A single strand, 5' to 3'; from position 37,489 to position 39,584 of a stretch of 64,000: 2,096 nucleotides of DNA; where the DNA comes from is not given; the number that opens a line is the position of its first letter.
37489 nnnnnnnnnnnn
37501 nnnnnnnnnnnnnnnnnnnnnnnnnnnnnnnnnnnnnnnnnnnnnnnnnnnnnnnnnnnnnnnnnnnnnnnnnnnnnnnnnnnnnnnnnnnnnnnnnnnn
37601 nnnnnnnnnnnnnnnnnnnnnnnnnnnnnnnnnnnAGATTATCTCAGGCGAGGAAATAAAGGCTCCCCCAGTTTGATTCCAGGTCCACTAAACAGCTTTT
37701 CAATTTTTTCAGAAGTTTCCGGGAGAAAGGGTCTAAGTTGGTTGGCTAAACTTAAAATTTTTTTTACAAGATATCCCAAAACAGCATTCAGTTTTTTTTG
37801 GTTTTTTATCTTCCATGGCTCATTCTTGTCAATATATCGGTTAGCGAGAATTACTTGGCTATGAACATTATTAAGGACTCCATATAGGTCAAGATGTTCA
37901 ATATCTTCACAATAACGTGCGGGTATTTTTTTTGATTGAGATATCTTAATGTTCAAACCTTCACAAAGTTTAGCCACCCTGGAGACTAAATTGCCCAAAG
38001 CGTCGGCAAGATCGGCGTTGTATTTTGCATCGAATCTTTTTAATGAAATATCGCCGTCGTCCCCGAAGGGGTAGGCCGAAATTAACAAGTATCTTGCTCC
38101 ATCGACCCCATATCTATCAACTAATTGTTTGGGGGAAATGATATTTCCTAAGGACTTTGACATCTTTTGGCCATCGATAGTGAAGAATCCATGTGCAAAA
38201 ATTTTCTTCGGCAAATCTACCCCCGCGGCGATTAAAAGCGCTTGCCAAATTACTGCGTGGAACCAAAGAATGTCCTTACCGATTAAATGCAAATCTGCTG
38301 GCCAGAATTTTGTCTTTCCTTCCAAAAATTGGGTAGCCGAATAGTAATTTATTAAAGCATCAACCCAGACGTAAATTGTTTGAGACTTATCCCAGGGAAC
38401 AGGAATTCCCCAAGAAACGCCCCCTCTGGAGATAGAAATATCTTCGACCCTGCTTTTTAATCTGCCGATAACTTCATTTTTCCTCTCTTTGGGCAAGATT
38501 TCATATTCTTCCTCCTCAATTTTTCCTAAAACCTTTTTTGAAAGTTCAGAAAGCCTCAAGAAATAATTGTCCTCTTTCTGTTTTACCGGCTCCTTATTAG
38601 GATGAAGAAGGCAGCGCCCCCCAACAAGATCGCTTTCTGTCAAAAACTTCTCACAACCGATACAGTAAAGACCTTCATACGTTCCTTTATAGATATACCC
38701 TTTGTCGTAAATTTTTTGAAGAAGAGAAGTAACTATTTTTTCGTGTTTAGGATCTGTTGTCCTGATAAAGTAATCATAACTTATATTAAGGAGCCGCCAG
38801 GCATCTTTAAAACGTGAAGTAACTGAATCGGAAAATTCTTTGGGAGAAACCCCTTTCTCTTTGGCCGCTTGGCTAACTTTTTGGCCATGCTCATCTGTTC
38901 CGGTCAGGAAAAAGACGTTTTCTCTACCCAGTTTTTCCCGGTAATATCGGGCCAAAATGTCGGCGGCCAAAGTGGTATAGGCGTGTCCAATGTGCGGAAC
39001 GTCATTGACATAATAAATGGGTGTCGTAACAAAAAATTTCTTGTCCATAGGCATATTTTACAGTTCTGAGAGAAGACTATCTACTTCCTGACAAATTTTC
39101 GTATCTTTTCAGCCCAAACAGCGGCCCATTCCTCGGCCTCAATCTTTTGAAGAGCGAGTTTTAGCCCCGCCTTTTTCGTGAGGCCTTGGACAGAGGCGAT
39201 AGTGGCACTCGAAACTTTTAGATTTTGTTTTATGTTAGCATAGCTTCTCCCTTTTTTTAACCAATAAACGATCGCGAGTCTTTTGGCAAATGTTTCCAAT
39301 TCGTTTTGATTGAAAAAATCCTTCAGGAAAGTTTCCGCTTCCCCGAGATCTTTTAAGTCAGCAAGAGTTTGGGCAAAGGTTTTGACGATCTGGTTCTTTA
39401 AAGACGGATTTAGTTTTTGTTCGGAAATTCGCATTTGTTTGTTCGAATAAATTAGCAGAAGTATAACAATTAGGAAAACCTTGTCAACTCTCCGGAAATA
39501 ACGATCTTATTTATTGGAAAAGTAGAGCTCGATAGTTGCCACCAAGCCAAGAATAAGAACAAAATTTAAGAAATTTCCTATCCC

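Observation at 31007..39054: Polyprenyl-phosphate-sugar / GT-C glycan-assembly operon translationally abutting metG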

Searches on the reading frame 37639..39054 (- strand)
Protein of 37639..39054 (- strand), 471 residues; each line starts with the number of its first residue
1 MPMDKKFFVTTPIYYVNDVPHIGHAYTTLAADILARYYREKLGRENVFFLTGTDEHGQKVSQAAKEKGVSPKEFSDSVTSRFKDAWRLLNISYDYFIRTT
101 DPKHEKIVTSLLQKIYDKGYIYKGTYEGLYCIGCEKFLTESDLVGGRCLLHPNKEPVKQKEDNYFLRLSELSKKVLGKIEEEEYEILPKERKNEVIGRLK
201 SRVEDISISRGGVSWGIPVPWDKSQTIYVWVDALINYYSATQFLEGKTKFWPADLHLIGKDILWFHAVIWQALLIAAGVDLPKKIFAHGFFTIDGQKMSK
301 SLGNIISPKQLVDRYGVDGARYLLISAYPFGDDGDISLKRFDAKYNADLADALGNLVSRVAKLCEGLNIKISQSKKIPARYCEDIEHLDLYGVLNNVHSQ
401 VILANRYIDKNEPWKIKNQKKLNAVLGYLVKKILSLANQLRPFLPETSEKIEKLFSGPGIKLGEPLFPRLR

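Call 4: search_protein_families(library=pfam, proteins=[window:37639-39054:-], max_evalue=0.01)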
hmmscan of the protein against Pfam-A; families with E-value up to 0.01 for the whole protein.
window:37639-39054:- (471 aa): 3 families
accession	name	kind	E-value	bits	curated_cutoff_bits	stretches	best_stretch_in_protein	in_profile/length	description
PF09334.17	tRNA-synt_1g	-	9.1e-104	347.7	20.1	2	142-360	163-390/391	tRNA synthetases class I (M)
PF00133.28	tRNA-synt_1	-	4.2e-32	111.9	22.7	2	5-221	23-245/414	tRNA synthetases class I (I, L, M and V)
PF01406.26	tRNA-synt_1e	-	2.8e-17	63.5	27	2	16-126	19-126/301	tRNA synthetases class I (C) catalytic domain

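Call 5: search_protein_families(library=ncbifam, proteins=[window:37639-39054:-], max_evalue=0.01)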
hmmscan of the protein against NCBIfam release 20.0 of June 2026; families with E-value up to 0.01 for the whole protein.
window:37639-39054:- (471 aa): 23 families
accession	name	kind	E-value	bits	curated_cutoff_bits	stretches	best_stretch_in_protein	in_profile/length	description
NF008900.0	PRK12267.1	equivalog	2e-159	532.1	598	1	4-453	3-474/648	methionine--tRNA ligase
TIGR00398.1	metG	equivalog_domain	5.8e-135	451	336.35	1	7-455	1-501/530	methionine--tRNA ligase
NF008860.0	PRK11893.2-2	equivalog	3.6e-96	323.4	761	3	248-456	323-548/583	methionine--tRNA ligase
NF001100.0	PRK00133.1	equivalog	7.1e-91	305.7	587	2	134-456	161-503/676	methionine--tRNA ligase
TIGR00422.1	valS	equivalog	1.3e-30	106.2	612.1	2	230-346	454-575/863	valine--tRNA ligase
NF008957.0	PRK12300.1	subfamily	2.7e-27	95.1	677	3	250-363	577-690/946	leucine--tRNA ligase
NF009687.0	PRK13208.1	equivalog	1.1e-24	86.7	738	2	229-362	461-596/801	valine--tRNA ligase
NF004349.1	PRK05729.1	equivalog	1.2e-23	83.4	704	2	248-446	465-677/860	valine--tRNA ligase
TIGR00392.1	ileS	equivalog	1.3e-22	79.8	621.4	1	225-451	534-785/861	isoleucine--tRNA ligase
TIGR00396.1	leuS_bact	equivalog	1.8e-21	76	548.4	2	5-198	29-223/843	leucine--tRNA ligase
TIGR00395.1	leuS_arch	equivalog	1.7e-20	72.6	648.5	2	249-453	570-774/938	leucine--tRNA ligase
NF008859.0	PRK11893.2-1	equivalog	3.2e-20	72.6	553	2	6-140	3-137/498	methionine--tRNA ligase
TIGR00435.1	cysS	equivalog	8.2e-16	58.1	340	2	254-327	221-295/466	cysteine--tRNA ligase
NF000540.1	alt_ValS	exception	2.3e-10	39.1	900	1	249-329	524-606/827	valine--tRNA ligase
NF011492.0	PRK14900.1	equivalog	2.7e-10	38.8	1783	1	248-355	481-588/1044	valine--tRNA ligase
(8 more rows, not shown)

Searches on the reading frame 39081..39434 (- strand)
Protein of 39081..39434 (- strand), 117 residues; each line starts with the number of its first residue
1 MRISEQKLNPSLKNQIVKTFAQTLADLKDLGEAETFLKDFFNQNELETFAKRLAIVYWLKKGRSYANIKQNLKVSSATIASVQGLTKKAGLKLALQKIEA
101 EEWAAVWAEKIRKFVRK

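Call 4: search_protein_families(library=pfam, proteins=[window:39081-39434:-], max_evalue=0.01)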
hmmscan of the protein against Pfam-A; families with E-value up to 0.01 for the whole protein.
window:39081-39434:- (117 aa): 1 family
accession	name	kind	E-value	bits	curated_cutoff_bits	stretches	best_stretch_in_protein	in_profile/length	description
PF01371.25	Trp_repressor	-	7.1e-13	48.9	27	1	18-83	4-70/88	Trp repressor protein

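Call 5: search_protein_families(library=ncbifam, proteins=[window:39081-39434:-], max_evalue=0.01)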
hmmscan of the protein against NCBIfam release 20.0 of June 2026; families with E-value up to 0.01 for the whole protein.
window:39081-39434:- (117 aa): 3 families
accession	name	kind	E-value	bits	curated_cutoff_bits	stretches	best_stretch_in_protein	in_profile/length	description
TIGR02531.1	yecD_yerC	hypoth_equivalog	1.6e-09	38.1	42.2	1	14-83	2-71/88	YerC/YecD family TrpR-related protein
TIGR01321.1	TrpR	equivalog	0.0026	18.1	67.25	1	16-80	8-73/94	trp operon repressor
NF002324.0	PRK01271.1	equivalog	0.0076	16.8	83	0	87-112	36-61/75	tautomerase PptA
